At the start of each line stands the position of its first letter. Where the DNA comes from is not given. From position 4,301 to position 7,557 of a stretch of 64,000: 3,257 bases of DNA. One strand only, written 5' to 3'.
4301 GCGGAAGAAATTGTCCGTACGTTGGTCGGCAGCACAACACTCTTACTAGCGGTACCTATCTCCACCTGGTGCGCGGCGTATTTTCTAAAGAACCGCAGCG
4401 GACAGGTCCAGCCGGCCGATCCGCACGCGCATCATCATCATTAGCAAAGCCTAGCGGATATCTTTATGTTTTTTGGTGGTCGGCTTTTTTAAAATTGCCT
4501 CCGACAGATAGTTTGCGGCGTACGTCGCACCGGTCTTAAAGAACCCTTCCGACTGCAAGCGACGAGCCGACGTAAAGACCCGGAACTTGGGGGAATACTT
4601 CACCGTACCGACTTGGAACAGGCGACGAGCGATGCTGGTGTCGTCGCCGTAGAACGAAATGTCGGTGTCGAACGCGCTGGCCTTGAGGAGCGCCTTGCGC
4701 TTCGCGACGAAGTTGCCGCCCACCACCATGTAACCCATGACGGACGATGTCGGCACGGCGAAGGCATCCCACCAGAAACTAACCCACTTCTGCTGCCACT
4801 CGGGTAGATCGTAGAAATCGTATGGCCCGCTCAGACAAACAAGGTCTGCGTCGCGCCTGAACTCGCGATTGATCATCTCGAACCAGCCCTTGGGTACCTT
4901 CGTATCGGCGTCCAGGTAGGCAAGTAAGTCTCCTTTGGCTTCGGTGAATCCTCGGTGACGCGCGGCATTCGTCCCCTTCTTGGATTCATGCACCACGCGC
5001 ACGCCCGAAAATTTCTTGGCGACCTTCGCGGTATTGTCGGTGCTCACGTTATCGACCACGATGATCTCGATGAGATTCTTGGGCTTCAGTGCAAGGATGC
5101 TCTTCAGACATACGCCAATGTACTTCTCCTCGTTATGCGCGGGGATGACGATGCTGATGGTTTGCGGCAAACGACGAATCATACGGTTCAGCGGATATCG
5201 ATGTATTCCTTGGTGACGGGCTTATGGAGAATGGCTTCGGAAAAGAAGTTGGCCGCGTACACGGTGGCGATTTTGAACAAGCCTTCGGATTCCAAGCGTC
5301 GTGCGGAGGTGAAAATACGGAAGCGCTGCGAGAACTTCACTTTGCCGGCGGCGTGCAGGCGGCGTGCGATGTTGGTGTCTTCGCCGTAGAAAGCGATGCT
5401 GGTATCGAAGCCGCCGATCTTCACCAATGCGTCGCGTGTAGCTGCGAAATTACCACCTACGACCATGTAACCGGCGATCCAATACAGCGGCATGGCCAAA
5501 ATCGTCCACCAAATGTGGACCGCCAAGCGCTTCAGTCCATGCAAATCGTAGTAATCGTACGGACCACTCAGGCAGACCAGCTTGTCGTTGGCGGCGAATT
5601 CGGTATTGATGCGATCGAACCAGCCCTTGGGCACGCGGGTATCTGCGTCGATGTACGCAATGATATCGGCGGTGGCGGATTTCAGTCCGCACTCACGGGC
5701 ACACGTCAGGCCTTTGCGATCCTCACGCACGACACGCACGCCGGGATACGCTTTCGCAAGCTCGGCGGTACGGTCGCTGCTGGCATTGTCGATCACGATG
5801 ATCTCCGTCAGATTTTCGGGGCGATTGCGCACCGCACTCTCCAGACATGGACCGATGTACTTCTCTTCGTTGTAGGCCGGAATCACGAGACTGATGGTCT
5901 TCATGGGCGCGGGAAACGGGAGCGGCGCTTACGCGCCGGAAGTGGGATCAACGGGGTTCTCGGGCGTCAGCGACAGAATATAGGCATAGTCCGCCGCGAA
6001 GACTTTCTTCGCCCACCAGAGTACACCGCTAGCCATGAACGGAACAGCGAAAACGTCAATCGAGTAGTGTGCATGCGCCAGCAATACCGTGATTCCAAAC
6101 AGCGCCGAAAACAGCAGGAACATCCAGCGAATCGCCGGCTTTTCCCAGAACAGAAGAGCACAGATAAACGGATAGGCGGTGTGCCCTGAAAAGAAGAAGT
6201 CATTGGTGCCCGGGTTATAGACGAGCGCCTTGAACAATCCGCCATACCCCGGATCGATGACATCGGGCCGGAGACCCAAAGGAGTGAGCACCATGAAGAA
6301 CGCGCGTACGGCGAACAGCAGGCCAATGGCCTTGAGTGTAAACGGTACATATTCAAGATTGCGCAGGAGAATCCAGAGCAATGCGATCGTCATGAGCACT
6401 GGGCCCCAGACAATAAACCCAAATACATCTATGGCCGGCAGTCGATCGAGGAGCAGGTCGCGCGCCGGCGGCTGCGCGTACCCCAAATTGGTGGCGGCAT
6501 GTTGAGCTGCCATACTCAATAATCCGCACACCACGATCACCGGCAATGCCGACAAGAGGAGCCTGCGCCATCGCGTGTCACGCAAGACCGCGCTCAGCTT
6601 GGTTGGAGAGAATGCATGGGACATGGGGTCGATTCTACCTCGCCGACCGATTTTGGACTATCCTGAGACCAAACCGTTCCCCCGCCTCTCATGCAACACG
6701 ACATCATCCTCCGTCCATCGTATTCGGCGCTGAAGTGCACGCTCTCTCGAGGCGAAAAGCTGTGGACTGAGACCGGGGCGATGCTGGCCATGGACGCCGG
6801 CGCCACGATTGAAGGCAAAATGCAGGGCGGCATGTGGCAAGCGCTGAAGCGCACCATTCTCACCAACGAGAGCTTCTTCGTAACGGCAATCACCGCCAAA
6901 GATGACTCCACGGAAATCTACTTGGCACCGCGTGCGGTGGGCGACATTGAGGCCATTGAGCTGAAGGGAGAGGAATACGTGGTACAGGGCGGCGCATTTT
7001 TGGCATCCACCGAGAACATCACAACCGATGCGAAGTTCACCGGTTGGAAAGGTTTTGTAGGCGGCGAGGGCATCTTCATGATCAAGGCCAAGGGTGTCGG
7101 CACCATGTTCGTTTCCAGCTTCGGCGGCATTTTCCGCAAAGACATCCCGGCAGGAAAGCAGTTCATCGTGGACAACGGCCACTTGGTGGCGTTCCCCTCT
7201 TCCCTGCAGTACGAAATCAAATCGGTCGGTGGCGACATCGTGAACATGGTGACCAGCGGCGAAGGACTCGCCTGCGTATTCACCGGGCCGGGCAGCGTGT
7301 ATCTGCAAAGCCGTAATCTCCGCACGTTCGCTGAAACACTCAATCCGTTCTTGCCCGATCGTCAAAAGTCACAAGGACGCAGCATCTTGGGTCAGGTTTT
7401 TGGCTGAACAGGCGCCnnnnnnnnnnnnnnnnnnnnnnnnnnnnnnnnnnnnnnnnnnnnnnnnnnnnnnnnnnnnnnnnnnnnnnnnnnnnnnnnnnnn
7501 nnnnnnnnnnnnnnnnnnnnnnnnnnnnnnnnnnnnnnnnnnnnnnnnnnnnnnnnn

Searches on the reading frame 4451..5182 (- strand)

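Call 13: search_protein_families(library=pfam, proteins=[window:4451-5182:-], max_evalue=0.001)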
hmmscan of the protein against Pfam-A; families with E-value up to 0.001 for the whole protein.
window:4451-5182:- (243 aa): 4 families
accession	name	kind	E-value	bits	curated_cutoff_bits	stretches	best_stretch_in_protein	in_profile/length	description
PF00535.33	Glycos_transf_2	-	2.3e-33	115.9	23.3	1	10-146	1-145/168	Glycosyl transferase family 2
PF13641.12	Glyco_tranf_2_3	-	1.1e-14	55.5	27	1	6-199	1-206/230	Glycosyltransferase like family 2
PF13632.12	Glyco_trans_2_3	-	4.1e-09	37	27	1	88-192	3-110/198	Glycosyl transferase family group 2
PF10111.15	Glyco_tranf_2_2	-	4.5e-08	33.4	27.3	1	10-102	1-100/276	Glycosyltransferase like family 2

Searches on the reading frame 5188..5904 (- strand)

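Call 13: search_protein_families(library=pfam, proteins=[window:5188-5904:-], max_evalue=0.001)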
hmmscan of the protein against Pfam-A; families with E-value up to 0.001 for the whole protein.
window:5188-5904:- (238 aa): 7 families
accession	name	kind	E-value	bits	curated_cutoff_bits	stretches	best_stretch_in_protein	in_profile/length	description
PF00535.33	Glycos_transf_2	-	3.4e-30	105.6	23.3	1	5-160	1-164/168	Glycosyl transferase family 2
PF13641.12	Glyco_tranf_2_3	-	1.5e-11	45.2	27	1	4-187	3-198/230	Glycosyltransferase like family 2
PF13632.12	Glyco_trans_2_3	-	2.2e-09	37.8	27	1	81-188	1-111/198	Glycosyl transferase family group 2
PF10111.15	Glyco_tranf_2_2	-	1.8e-06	28.1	27.3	1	5-186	1-202/276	Glycosyltransferase like family 2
PF13506.12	Glyco_transf_21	-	7.6e-06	25.9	21.7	1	73-195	25-150/174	Glycosyl transferase family 21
PF02709.20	Glyco_transf_7C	-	0.00022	21.2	23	1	148-187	19-59/78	N-terminal domain of galactosyltransferase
PF13704.12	Glyco_tranf_2_4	-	0.00099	20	27.5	0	12-88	2-81/98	Glycosyl transferase family 2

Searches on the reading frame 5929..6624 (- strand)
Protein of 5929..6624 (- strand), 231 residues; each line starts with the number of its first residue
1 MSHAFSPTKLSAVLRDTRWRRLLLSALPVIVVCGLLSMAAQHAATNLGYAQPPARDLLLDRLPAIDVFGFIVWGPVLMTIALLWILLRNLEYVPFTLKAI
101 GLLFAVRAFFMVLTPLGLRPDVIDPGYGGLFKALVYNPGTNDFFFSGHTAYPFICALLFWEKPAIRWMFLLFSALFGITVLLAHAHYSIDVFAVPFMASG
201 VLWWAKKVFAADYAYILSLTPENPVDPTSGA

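Call 13: search_protein_families(library=pfam, proteins=[window:5929-6624:-], max_evalue=0.001)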
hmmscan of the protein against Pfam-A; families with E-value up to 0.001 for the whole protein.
window:5929-6624:- (231 aa): 1 family
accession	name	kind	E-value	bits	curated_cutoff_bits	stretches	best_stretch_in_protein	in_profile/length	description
PF14360.12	PAP2_C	-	6.7e-09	36.6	27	1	141-204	3-71/74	PAP2 superfamily C-terminal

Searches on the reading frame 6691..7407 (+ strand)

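Call 13: search_protein_families(library=pfam, proteins=[window:6691-7407:+], max_evalue=0.001)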
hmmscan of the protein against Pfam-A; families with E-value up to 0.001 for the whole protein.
window:6691-7407:+ (238 aa): 1 family
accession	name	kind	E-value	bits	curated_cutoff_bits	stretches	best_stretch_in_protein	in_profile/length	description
PF01987.23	AIM24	-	5.2e-66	222.7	25.7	1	8-208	5-205/205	Mitochondrial biogenesis AIM24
